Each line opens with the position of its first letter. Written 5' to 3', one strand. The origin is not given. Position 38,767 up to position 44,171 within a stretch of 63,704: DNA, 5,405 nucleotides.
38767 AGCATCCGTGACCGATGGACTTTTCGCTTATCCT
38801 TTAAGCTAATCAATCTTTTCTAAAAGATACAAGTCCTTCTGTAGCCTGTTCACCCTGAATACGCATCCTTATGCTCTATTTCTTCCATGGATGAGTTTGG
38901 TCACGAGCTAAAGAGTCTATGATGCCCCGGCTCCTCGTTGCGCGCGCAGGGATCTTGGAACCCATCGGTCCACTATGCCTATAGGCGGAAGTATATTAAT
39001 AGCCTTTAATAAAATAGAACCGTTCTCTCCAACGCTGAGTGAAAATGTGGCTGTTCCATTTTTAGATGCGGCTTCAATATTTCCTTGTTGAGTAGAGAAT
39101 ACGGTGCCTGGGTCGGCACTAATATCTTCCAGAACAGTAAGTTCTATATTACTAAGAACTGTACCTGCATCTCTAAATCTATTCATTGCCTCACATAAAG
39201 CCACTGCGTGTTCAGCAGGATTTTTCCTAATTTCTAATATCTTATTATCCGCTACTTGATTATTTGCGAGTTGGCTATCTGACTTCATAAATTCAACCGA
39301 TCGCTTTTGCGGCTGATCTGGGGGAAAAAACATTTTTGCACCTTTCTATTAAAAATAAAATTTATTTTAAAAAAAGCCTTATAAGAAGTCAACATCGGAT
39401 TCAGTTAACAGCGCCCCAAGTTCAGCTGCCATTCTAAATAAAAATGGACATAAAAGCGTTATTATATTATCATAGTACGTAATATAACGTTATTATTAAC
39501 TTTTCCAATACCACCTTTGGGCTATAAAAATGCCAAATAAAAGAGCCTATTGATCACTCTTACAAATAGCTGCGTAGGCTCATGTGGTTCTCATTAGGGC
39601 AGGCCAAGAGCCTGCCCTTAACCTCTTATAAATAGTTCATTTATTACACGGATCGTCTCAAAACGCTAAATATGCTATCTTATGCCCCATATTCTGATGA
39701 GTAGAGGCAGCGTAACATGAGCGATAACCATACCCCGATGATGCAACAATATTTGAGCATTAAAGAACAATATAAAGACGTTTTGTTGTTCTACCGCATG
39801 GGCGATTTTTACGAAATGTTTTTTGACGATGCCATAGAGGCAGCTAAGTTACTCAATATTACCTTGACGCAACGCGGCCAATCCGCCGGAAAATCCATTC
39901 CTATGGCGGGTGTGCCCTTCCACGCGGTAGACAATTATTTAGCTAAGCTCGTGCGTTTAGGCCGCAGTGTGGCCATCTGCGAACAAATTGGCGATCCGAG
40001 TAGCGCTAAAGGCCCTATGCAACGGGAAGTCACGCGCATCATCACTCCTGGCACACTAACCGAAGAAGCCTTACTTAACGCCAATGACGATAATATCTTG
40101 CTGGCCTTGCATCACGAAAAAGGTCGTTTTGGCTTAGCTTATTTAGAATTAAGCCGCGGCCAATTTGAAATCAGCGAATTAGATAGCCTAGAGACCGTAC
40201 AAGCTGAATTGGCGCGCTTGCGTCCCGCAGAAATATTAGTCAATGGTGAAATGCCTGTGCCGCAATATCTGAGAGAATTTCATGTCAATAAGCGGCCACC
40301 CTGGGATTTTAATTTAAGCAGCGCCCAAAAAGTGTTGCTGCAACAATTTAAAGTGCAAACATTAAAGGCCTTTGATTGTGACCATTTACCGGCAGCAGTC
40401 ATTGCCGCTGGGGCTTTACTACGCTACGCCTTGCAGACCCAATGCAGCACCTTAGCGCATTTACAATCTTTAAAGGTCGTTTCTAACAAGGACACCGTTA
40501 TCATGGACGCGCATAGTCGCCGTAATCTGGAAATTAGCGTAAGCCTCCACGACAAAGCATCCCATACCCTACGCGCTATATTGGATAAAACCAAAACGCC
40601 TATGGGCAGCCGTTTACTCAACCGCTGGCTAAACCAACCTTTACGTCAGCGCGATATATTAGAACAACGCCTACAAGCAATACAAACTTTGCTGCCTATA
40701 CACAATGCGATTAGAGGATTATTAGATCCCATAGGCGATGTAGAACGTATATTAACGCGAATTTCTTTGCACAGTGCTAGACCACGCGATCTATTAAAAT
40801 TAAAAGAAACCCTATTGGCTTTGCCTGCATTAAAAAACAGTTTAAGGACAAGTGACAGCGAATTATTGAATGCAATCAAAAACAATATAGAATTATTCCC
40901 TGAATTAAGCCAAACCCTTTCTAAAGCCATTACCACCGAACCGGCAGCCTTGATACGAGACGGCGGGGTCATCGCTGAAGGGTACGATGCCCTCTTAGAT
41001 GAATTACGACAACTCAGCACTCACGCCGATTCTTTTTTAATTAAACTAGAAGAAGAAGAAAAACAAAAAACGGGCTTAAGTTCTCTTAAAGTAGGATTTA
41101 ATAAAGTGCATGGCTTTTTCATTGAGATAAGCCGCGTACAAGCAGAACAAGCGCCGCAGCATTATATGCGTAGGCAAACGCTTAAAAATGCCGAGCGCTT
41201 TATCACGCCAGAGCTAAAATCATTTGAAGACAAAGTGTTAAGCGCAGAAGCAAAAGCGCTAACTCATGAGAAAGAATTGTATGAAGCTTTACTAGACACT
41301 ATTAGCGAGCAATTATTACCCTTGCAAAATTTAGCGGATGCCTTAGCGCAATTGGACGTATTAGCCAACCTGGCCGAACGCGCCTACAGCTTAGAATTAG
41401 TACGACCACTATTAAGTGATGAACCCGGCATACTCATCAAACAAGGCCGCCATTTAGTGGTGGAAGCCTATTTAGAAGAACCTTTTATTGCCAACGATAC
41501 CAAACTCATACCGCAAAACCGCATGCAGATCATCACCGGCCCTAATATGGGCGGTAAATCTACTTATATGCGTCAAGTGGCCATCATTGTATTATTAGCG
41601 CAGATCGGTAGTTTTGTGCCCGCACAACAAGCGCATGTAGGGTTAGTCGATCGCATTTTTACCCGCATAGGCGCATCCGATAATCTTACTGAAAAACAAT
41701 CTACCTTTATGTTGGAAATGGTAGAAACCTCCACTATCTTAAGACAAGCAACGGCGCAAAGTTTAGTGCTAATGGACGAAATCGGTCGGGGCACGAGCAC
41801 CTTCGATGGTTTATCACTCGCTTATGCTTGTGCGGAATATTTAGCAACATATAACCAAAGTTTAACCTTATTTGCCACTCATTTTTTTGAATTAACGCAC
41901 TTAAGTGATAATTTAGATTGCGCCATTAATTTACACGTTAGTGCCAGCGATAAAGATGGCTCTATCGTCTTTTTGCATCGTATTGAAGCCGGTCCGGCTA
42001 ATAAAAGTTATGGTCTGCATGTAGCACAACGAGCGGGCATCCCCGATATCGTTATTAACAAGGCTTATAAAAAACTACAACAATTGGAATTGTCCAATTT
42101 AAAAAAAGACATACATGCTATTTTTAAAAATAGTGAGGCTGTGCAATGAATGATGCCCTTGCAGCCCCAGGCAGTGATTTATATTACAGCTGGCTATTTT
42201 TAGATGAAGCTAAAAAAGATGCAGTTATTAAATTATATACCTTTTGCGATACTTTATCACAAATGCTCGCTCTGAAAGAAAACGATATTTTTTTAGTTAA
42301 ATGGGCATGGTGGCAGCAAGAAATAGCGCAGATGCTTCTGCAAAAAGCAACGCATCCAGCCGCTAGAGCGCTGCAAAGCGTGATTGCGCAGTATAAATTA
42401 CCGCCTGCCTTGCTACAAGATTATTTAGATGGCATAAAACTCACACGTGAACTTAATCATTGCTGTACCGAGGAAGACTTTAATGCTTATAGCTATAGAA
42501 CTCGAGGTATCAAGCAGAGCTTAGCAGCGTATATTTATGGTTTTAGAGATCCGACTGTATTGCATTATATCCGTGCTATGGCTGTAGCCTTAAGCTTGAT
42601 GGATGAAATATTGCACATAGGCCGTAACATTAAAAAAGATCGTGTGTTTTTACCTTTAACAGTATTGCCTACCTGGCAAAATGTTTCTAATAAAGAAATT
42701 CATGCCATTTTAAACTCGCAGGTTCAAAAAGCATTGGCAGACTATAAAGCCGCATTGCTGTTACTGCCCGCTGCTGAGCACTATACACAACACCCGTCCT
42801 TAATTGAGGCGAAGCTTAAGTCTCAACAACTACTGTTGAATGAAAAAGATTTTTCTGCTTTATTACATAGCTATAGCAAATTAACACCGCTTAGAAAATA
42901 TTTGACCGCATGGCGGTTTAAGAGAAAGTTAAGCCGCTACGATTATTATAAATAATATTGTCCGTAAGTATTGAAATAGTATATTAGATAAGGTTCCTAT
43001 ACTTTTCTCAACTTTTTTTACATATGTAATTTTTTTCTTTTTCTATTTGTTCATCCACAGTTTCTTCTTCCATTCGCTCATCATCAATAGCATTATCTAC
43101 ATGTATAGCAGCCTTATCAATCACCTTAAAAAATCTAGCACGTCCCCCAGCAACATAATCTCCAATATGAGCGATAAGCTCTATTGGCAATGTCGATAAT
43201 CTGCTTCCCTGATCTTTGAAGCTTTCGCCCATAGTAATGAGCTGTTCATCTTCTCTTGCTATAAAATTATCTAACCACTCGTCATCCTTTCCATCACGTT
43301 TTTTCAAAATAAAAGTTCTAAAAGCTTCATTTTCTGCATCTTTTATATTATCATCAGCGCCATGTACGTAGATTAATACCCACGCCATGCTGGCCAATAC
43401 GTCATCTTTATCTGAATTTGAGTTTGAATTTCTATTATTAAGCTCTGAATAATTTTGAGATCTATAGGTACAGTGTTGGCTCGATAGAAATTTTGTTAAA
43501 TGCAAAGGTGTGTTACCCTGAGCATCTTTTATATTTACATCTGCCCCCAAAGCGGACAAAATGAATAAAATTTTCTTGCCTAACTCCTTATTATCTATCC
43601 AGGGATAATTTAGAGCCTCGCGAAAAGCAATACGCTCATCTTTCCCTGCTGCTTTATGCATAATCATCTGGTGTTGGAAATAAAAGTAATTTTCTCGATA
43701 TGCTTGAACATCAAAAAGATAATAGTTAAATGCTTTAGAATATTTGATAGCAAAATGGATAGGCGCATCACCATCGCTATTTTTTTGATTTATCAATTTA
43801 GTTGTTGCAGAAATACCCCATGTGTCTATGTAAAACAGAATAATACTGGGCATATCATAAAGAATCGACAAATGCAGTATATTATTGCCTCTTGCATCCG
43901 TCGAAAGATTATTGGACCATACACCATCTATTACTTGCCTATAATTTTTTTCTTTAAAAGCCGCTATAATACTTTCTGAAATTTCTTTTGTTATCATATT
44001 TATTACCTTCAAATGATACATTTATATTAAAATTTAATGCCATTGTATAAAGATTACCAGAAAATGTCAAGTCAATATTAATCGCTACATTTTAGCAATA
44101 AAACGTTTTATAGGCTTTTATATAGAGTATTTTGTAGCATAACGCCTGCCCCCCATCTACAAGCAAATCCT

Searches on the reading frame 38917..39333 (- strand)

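Call 3: search_protein_families(library=pfam, proteins=[window:38917-39333:-], max_evalue=1)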
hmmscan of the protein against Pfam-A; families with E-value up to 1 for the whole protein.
window:38917-39333:- (138 aa): 0 families

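Call 4: search_protein_families(library=ncbifam, proteins=[window:38917-39333:-], max_evalue=1)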
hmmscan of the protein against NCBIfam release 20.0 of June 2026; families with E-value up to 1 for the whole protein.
window:38917-39333:- (138 aa): 1 family
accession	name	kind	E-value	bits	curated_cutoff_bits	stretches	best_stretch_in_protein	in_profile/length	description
TIGR01519.1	plasmod_dom_1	paralog_domain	0.063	13.4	29.35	0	86-120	22-56/70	Plasmodium falciparum uncharacterized domain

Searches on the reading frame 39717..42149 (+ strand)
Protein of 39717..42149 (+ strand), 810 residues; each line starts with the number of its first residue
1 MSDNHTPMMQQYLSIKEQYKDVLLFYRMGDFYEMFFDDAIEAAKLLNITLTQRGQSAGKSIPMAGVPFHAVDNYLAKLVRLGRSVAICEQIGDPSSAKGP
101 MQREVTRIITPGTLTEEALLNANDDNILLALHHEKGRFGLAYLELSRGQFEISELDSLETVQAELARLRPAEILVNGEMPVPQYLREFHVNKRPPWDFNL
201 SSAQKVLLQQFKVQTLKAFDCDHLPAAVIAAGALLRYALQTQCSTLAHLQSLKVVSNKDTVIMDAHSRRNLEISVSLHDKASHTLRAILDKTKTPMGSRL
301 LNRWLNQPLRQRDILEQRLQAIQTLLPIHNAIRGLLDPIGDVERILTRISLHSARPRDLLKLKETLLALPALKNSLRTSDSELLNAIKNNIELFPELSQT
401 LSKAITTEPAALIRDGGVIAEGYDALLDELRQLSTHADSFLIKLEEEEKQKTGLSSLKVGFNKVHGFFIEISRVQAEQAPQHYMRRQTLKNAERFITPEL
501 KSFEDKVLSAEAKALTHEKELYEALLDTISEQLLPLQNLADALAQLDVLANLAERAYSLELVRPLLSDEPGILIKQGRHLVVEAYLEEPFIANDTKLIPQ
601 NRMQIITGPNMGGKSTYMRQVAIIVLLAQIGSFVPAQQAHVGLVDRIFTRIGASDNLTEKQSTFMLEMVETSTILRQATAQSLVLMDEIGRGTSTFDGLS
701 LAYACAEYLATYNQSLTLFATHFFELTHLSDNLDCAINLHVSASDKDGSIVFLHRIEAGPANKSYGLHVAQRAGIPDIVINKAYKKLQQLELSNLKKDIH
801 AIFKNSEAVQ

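Call 64: find_related_loci(query=window:39717-42149:+, collection=genome_contigs, flank=1000)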
Query window:39717-42149:+ (810 aa) in genome_contigs; peptide patterns used: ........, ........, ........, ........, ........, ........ (x = any residue, [..] = any of these).
600 stretches matched a pattern (row limit reached: there are more); 595 encode a relative of the query (tblastn E <= 1e-3); the best 80 are kept; 80 distinct loci.
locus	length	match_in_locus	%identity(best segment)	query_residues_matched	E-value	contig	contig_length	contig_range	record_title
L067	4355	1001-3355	56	5-791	0e+0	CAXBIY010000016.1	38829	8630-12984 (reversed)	MAG TPA_asm: uncultured Gammaproteobacteria bacterium isolate ERR2762135_binner12_Refined_1 genome assembly, contig: ERZ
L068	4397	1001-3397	56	5-796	0e+0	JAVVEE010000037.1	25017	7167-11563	MAG: Gammaproteobacteria bacterium isolate TamC13-13 NODE_37_length_25017_cov_10.499098, whole genome shotgun sequence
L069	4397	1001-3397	54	5-798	0e+0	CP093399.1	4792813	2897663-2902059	MAG: Oceanospirillales bacterium isolate MAG-10 chromosome, complete genome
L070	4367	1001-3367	55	4-791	0e+0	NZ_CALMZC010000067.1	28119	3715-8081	MAG: uncultured Thiothrix sp. isolate SRR2107216_bin.17_CONCOCT_v1.1_MAG ERZ794920.580, whole genome shotgun sequence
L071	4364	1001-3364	54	5-791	0e+0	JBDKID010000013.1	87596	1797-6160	MAG: Pseudomonadota bacterium isolate flintriver_2019_sw_WHONDRS-S19S_0015_F_bin.4 scaffold_19, whole genome shotgun seq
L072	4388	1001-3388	55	2-791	0e+0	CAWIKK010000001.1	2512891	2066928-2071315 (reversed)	MAG: uncultured Gammaproteobacteria bacterium isolate MFD04967.bin.2.23 genome assembly, contig: contig_15221, whole gen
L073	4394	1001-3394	54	5-798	0e+0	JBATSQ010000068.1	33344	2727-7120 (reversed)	MAG: Candidatus Contendobacter sp. isolate MFD10515_ilm_asm_bin15 k127_34664, whole genome shotgun sequence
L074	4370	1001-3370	52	4-792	0e+0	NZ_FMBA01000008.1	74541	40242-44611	Gilliamella intestini strain R-53144, whole genome shotgun sequence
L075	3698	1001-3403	53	4-809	0e+0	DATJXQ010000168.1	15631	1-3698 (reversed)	MAG TPA_asm: Steroidobacteraceae bacterium isolate SMAG_U15130 k141_780752, whole genome shotgun sequence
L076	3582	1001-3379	54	5-794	0e+0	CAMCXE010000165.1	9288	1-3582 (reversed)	MAG: Thalassocella blandensis isolate MsH-30apr19-134 genome assembly, contig: MsH-30apr19-C16370, whole genome shotgun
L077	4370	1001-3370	52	4-792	0e+0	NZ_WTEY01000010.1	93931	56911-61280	Gilliamella sp. Pra-s52 NODE_10_length_93931_cov_169.314185, whole genome shotgun sequence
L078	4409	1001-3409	53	2-791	0e+0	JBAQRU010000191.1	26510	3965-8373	MAG: Lysobacteraceae bacterium isolate MFD12000_ilm_asm_bin24 k127_54810, whole genome shotgun sequence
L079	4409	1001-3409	53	2-791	0e+0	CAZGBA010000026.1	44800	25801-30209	MAG TPA_asm: uncultured Xanthomonas sp. isolate binchicken_co386_102 genome assembly, contig: NODE_116_length_44800_cov_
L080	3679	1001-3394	54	4-791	0e+0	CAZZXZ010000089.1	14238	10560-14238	MAG: uncultured Acetobacteraceae bacterium isolate Green_T.bin.3 genome assembly, contig: NODE_923_length_14238_cov_7.98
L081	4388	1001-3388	51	5-796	0e+0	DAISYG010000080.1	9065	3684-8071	MAG TPA_asm: Casimicrobiaceae bacterium isolate CTOTU14811 NODE_1699_length_9065_cov_16.740400, whole genome shotgun seq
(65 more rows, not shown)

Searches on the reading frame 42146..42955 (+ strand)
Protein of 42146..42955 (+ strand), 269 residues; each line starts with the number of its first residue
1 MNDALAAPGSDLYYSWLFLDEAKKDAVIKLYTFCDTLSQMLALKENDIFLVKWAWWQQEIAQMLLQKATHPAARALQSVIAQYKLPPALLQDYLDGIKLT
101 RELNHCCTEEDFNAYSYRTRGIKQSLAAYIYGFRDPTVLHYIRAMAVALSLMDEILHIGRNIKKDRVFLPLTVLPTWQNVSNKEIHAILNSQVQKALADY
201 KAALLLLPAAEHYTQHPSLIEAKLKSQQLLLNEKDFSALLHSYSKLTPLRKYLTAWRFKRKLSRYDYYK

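Call 91: search_protein_families(library=pfam, proteins=[window:42146-42955:+], max_evalue=0.001)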
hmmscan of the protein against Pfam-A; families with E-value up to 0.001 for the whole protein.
window:42146-42955:+ (269 aa): 1 family
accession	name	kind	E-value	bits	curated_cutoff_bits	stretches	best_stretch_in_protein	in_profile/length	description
PF00494.24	SQS_PSY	-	7.3e-24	85.3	26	1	7-223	3-236/263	Squalene/phytoene synthase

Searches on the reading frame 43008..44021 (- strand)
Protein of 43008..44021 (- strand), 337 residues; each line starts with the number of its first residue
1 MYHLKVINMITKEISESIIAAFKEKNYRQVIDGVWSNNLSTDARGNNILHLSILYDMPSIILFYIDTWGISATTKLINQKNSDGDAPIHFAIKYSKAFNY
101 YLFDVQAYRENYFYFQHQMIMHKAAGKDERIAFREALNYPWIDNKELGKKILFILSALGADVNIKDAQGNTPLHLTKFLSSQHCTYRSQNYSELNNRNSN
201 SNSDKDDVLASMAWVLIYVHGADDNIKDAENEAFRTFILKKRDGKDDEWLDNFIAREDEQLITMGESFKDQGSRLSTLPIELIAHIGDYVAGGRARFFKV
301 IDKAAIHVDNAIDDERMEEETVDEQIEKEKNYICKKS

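Call 91: search_protein_families(library=pfam, proteins=[window:43008-44021:-], max_evalue=0.001)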
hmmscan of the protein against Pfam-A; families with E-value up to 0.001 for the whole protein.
window:43008-44021:- (337 aa): 3 families
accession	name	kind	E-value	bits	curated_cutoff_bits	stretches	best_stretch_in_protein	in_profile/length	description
PF13857.12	Ank_5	-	1.7e-07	31.9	27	0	153-175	34-55/56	Ankyrin repeats (many copies)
PF13637.12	Ank_4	-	0.0007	20.3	22.7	0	155-174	16-35/50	Ankyrin repeats (many copies)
PF12796.13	Ank_2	-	0.00078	20.4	27.3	0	40-95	24-71/90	Ankyrin repeats (3 copies)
